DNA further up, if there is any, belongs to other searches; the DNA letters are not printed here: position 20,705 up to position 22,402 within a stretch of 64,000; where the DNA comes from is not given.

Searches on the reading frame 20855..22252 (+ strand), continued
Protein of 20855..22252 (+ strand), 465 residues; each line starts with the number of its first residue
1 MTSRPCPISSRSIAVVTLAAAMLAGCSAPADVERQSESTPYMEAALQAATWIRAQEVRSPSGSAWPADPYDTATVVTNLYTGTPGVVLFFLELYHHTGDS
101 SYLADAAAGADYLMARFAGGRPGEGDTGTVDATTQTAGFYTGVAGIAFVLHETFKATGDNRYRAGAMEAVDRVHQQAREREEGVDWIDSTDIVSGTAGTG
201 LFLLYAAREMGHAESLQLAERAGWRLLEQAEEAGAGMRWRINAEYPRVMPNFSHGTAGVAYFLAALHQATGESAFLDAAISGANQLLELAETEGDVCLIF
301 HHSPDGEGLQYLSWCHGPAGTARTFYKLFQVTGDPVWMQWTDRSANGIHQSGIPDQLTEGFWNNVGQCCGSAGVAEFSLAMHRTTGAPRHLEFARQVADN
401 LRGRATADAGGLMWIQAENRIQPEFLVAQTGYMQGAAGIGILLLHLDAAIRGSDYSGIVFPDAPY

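Call 19: search_protein_families(library=pfam, proteins=[L004:9436-12147:+], max_evalue=0.001)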
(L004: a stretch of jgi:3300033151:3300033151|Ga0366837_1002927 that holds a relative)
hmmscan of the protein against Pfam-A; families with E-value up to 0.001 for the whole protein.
L004:9436-12147:+ (903 aa): 7 families
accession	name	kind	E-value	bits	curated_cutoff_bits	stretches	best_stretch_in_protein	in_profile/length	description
PF00069.31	Pkinase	-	3.4e-48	164.8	31.7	1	9-270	1-253/263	Protein kinase domain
PF07714.23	PK_Tyr_Ser-Thr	-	2.7e-32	112.5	23.1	1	11-269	3-249/258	Protein tyrosine and serine/threonine kinase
PF02897.21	Peptidase_S9_N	-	2.1e-09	37.1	24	1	762-822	130-191/414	Prolyl oligopeptidase, N-terminal beta-propeller domain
PF07676.18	PD40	-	6e-09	36.1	20.9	0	656-677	5-26/38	WD40-like Beta Propeller Repeat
PF01636.29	APH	-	1e-08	35.7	23.2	0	22-124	12-109/239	Phosphotransferase enzyme family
PF03109.22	ABC1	-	1.5e-06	28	22.9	1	82-154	143-215/244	ABC1 atypical kinase-like domain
PF00930.27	DPPIV_N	-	9.4e-06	25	22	0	764-820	1-62/354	Dipeptidyl peptidase IV (DPP IV) N-terminal region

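Call 23: find_related_loci(query=A1, collection=genome_contigs, flank=10000)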
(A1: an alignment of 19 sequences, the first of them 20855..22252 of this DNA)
Query A1 (465 aa) in genome_contigs; peptide patterns used: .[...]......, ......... (x = any residue, [..] = any of these).
566 stretches matched a pattern; 549 encode a relative of the query (tblastn E <= 1e-3); the best 80 are kept; 80 distinct loci.
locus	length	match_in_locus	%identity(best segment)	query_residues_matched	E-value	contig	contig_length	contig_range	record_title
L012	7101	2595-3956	77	26-465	0e+0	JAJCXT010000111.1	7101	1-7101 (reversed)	MAG: Acidobacteriota bacterium isolate OFTM26 OFTM26_110, whole genome shotgun sequence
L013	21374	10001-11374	71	8-465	0e+0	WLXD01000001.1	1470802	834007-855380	MAG: Acidobacteria bacterium isolate s2_autometa_2-0 NODE_1_length_1470802_cov_13.480079, whole genome shotgun sequence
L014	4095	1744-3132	63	26-465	0e+0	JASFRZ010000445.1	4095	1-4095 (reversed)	MAG: Acidobacteriota bacterium isolate D1103M02metaG_sub_Bin_406 D1103M02metaG_FD_scaffold_14617_c1, whole genome shotgu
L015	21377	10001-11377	62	28-465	0e+0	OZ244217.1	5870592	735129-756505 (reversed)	MAG: Acidobacteriota bacterium isolate 56fa84c0-3c2b-46b5-96e5-8c9fc5647fca genome assembly, chromosome: 1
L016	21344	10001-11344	61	16-465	1e-176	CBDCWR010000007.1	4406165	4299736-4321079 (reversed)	MAG: Candidatus Multivoraceae bacterium isolate 652d70b7-ea99-405b-b753-5a6e501b7d32 genome assembly, contig: contig_7,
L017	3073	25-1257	57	40-465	4e-167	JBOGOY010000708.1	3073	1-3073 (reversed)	MAG: Pyrinomonadaceae bacterium isolate SD8039_metabat2.bin.3 NODE_2723_length_3073_cov_0.816701, whole genome shotgun s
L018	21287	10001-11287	53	22-465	3e-155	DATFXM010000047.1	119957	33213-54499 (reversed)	MAG TPA_asm: Blastocatellia bacterium isolate SMAG_U9517 k141_11278223, whole genome shotgun sequence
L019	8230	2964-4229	53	32-465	3e-154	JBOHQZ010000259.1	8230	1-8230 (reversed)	MAG: bacterium isolate SD8033_maxbin2.bin.2_sub NODE_2491_length_8230_cov_2.995064, whole genome shotgun sequence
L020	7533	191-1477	52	18-465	2e-154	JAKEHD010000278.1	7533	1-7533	MAG: Blastocatellia bacterium isolate PMV_6.28 PMV_6.28.k101_473754, whole genome shotgun sequence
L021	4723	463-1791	52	8-465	3e-156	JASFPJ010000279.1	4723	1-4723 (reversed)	MAG: Candidatus Aminicenantes bacterium isolate D0819M58metaG_Bin_295 D0819M58metaG_FD_scaffold_2539_c1, whole genome sh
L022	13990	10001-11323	52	2-465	8e-153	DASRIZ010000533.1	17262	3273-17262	MAG TPA_asm: Blastocatellia bacterium isolate SMAG_U10123 k141_2189824, whole genome shotgun sequence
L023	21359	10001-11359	52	7-465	4e-152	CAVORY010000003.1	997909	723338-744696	MAG: uncultured Acidobacteriota bacterium isolate MFD00032.bin.2.43 genome assembly, contig: contig_16631, whole genome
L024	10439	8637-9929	51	16-465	6e-152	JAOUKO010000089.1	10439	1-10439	MAG: Candidatus Aminicenantes bacterium isolate 8_1_Jan_SF_Bin49 8_1_Jan_SF_Bin49_scaffold_3487_c1, whole genome shotgun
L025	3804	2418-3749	50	8-465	9e-157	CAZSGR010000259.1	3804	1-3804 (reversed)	MAG TPA_asm: uncultured Eubacteriales bacterium isolate SRP068000_co2_13 genome assembly, contig: NODE_40914_length_3804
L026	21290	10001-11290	51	13-465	1e-151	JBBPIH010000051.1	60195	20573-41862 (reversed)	MAG: Acidobacteriota bacterium isolate BPF2-12-14_bin_2 NODE_52_length_60195_cov_26.399767, whole genome shotgun sequenc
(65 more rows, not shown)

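Call 39: search_solved_structures(query=A1, max_evalue=0.001, show_alignments=3)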
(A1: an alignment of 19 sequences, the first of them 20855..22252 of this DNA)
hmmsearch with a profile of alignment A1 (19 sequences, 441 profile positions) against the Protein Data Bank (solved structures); distinct sequences matched with E-value up to 0.001: 21.
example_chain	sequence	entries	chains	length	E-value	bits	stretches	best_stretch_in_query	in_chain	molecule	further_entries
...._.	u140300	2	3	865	1.5e-17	66.3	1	342-383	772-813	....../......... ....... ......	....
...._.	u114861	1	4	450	2.4e-11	45.8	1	70-147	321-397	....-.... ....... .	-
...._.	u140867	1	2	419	4.8e-11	44.8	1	58-148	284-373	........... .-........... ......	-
3e6u_A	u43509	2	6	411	6.9e-11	44.3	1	62-148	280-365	LanC-like protein 1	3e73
8czk_A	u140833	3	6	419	7.6e-11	44.2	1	62-148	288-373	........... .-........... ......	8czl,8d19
2g02_A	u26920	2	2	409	2.2e-09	39.4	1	68-247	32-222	Nisin biosynthesis protein nisC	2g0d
3t33_A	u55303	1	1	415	1.4e-08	36.7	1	285-383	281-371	G protein coupled receptor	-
6shm_A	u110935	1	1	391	2e-06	29.6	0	79-167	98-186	Mutant alpha-1,6-mannanase GH76A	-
6y8f_A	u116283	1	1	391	2.2e-06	29.5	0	79-167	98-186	Alpha-1,6-endo-mannanase GH76A mutant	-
6shd_A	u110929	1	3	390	3.1e-06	29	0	79-167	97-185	Alpha-1,6-mannanase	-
8sao_B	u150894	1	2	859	3.8e-06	28.7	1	111-244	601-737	Class III lanthionine synthetase LanKC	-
8sap_A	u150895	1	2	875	3.9e-06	28.6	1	111-244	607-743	Class III lanthionine synthetase LanKC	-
8sam_A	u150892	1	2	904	4.2e-06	28.5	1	111-244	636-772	Class III lanthipeptide, Class III lanthionine synthetase LanKC fusion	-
8byk_A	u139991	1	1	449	4.6e-06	28.4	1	71-184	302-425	Lanthionine synthetase C-like protein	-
4v1r_A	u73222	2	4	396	5.5e-06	28.2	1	9-102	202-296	ALPHA-1,6-MANNANASE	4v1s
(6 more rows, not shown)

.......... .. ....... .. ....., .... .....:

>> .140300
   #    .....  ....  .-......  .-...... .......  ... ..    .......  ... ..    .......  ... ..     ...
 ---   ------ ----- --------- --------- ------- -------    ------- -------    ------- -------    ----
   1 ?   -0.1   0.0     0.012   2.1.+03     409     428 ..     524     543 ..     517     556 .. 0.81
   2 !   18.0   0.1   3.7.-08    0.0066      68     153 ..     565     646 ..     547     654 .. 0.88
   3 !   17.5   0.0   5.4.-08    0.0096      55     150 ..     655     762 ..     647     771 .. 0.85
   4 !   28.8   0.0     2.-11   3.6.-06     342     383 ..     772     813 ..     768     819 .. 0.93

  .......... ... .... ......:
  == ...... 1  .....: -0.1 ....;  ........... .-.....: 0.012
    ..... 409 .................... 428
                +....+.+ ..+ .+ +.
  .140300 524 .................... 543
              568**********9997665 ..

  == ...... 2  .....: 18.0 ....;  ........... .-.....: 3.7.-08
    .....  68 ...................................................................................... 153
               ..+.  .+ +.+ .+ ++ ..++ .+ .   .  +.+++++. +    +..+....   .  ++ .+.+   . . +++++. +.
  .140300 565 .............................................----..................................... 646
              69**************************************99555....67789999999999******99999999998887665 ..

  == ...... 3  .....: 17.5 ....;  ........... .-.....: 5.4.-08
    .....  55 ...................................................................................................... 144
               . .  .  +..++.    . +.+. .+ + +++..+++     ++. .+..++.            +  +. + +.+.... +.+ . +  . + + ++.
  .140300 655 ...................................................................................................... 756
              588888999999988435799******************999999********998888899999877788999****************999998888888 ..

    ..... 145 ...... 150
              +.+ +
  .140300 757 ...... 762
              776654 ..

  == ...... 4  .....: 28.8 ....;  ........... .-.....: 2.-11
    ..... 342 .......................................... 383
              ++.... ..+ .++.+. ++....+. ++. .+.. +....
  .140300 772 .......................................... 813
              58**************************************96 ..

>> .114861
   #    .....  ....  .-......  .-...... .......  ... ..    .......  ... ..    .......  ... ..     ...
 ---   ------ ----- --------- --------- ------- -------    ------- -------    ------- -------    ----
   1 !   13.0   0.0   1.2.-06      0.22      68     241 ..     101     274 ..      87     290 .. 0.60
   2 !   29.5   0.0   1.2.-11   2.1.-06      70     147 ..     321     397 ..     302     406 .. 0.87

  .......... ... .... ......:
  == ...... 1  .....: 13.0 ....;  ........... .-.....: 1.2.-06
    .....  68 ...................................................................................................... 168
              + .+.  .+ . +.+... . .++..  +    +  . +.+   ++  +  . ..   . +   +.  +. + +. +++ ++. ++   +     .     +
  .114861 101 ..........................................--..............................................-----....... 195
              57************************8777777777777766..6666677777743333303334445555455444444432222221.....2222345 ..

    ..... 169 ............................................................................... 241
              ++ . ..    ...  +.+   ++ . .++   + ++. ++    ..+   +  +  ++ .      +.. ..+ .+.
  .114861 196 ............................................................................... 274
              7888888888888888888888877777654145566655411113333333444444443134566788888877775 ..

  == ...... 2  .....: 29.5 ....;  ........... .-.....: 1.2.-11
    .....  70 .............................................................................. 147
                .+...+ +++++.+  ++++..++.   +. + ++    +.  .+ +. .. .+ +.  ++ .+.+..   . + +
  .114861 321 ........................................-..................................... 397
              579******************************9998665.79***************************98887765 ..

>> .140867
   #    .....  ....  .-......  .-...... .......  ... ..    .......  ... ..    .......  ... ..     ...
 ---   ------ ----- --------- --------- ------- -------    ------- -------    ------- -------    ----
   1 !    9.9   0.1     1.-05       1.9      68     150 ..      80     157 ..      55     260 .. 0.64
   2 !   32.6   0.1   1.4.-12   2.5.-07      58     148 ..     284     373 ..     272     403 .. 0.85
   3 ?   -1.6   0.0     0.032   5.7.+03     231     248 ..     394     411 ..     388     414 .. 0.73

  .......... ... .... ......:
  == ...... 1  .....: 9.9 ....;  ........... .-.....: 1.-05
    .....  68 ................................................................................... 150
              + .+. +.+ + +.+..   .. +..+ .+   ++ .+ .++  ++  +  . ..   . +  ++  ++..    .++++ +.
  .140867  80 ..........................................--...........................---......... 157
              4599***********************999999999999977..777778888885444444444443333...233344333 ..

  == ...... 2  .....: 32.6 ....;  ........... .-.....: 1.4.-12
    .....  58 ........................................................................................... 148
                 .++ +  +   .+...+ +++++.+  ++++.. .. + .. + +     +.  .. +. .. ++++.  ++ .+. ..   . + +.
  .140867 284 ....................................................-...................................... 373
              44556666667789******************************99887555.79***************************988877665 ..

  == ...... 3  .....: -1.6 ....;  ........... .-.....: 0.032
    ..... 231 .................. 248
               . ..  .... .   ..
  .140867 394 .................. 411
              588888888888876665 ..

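Call 54: predict_structure(alignment_id=A1)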
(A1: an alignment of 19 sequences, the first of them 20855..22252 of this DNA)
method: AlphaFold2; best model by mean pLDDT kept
length: 465 residues; sequences in the alignment: 19
mean_pLDDT: 82.5   pTM: 0.85
mean pLDDT of the five models: 82.5, 81.4, 81.0, 79.2, 78.9
residues with pLDDT >= 90: 227; 70-90: 133; 50-70: 72; < 50: 33
segments of 3 or more residues with pLDDT < 50: 1-9, 121-127, 359-367
pLDDT, mean of each block of 10 residues (from residue 1): 43 62 56 65 96 94 89 84 92 95 98 84 49 81 94 98 97 94 88 87 97 97 95 87 79 87 98 98 88 58 51 72 94 95 86 64 51 87 93 92 87 68 56 83 94 86 87
secondary structure, 60 per line:
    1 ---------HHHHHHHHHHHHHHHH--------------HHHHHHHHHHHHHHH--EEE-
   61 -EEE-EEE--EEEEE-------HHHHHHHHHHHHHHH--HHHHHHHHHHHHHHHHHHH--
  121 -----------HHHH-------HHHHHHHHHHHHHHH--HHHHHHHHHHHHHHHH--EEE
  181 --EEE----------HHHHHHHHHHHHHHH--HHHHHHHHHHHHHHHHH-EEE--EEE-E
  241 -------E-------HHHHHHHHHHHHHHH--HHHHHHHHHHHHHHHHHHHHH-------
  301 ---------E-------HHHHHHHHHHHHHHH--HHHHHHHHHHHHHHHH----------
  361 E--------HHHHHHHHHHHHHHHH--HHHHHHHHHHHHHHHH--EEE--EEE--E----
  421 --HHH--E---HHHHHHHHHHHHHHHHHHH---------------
elements in order: H10-25 H40-54 E57-59 E62-64 E66-68 E71-75 H83-97 H100-118 H132-135 H143-157 H160-175 E178-180 E183-185 H196-210 H213-229 E231-233 E236-238 H256-270 H273-293 H318-332 H335-350 H370-385 H388-403 E406-408 E411-413 H432-450

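Call 56: fold_search(model_id=the predicted structure, library=pdb)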
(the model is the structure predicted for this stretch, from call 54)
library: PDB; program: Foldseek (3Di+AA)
matches with E <= 10: 714; with E <= 0.001: 119
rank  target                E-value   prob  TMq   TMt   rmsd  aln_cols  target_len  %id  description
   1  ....                  4.4e-10  1.00  0.58  0.34  13.8       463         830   22  Discovery of the lanthipeptide Curvocidin and structural insights into its trifunctional synthetase CuvL (released 2023-06-14)
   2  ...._B                4.4e-10  1.00  0.56  0.32  13.4       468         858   24  Discovery of the lanthipeptide Curvocidin and structural insights into its trifunctional synthetase CuvL (released 2023-06-14)
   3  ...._A                3.8e-09  1.00  0.58  0.33  15.8       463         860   23  Discovery of the lanthipeptide Curvocidin and structural insights into its trifunctional synthetase CuvL (released 2023-06-14)
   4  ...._C                1.0e-08  1.00  0.56  0.65   5.3       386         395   17  Eukaryotic LanCL2 protein (released 2021-05-05)
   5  6shd_A                4.1e-08  1.00  0.45  0.59   8.7       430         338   16  Structure of the GH76A alpha-1,6-mannanase from Salegentibacter sp. HEL1_6 (released 2020-08-26)
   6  8czk_A                5.1e-08  1.00  0.59  0.67   5.3       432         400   16  Human LanCL1 bound to GSH and Dhb-Erk peptide (released 2023-01-25)
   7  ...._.                6.4e-08  1.00  0.57  0.66   5.0       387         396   16  Eukaryotic LanCL2 protein (released 2021-05-05)
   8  3t33                  7.1e-08  1.00  0.60  0.68  13.8       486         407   15  Crystal Structure of Arabidopsis GCR2 (released 2013-04-17)
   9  6shm_A                8.1e-08  1.00  0.44  0.57   8.8       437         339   15  An inactive (D136A and D137A) variant of alpha-1,6-mannanase, GH76A of Salegentibacter sp. HEL1_6 in complex with alph (released 2020-09-09)
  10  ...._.                1.2e-07  1.00  0.59  0.67   5.3       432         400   16  Human LanCL1 C264A mutant bound to GSH (released 2023-01-25)
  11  3e6u_A                1.2e-07  1.00  0.58  0.65   5.3       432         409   16  Crystal structure of Human LanCL1 (released 2009-06-23)
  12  3e6u_B                1.3e-07  1.00  0.58  0.66   5.6       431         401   16  Crystal structure of Human LanCL1 (released 2009-06-23)
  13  8byk                  1.4e-07  1.00  0.56  0.60   6.4       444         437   14  The structure of MadC from Clostridium maddingley reveals new insights into class I lanthipeptide cyclases (released 2023-02-22)
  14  3e73_A                1.8e-07  1.00  0.55  0.63   4.7       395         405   18  Crystal Structure of Human LanCL1 complexed with GSH (released 2009-06-30)
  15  3e6u_D                2.1e-07  1.00  0.57  0.66   5.4       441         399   17  Crystal structure of Human LanCL1 (released 2009-06-23)
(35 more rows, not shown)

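Call 64: find_encoding_contigs(protein=P0003, flank=6000, max_places=2)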
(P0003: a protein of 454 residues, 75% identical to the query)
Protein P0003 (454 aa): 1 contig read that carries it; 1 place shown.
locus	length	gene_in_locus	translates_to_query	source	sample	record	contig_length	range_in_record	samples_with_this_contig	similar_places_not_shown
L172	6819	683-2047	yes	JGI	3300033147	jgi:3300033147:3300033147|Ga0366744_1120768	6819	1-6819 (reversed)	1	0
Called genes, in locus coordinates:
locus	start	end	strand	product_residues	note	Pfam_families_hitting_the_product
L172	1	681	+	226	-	?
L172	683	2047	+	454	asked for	PF03663:Glyco_hydro_76 (faint), PF07944:Beta-AFase-like_GH127_cat (faint), PF05147:LANC_like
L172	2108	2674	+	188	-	PF00069:Pkinase, PF07714:PK_Tyr_Ser-Thr, PF01636:APH (faint), PF03109:ABC1 (weak)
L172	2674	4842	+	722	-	PF00069:Pkinase, PF07714:PK_Tyr_Ser-Thr, PF26549:Tricorn_N (faint), PF07676:PD40 (faint), PF02897:Peptidase_S9_N (faint), PF26550:Tricorn_2nd (weak)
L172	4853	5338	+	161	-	PF12867:DinB_2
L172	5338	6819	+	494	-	?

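Call 65: find_encoding_contigs(protein=P0013, flank=6000, max_places=2)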
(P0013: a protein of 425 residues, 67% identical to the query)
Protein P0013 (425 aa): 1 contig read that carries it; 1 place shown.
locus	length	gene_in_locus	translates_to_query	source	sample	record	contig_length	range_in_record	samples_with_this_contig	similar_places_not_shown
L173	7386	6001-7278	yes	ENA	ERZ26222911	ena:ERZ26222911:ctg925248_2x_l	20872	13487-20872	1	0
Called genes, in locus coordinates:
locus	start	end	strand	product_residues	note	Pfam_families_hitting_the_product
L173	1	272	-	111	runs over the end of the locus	PF00266:Aminotran_5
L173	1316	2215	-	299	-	PF03572:Peptidase_S41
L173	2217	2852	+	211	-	-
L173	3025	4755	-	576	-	PF00930:DPPIV_N (faint), PF26549:Tricorn_N, PF07676:PD40, PF26550:Tricorn_2nd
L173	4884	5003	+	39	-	-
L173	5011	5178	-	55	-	-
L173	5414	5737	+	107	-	PF01381:HTH_3, PF13560:HTH_31 (weak)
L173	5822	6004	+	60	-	-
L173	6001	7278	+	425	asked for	PF07944:Beta-AFase-like_GH127_cat (faint), PF05147:LANC_like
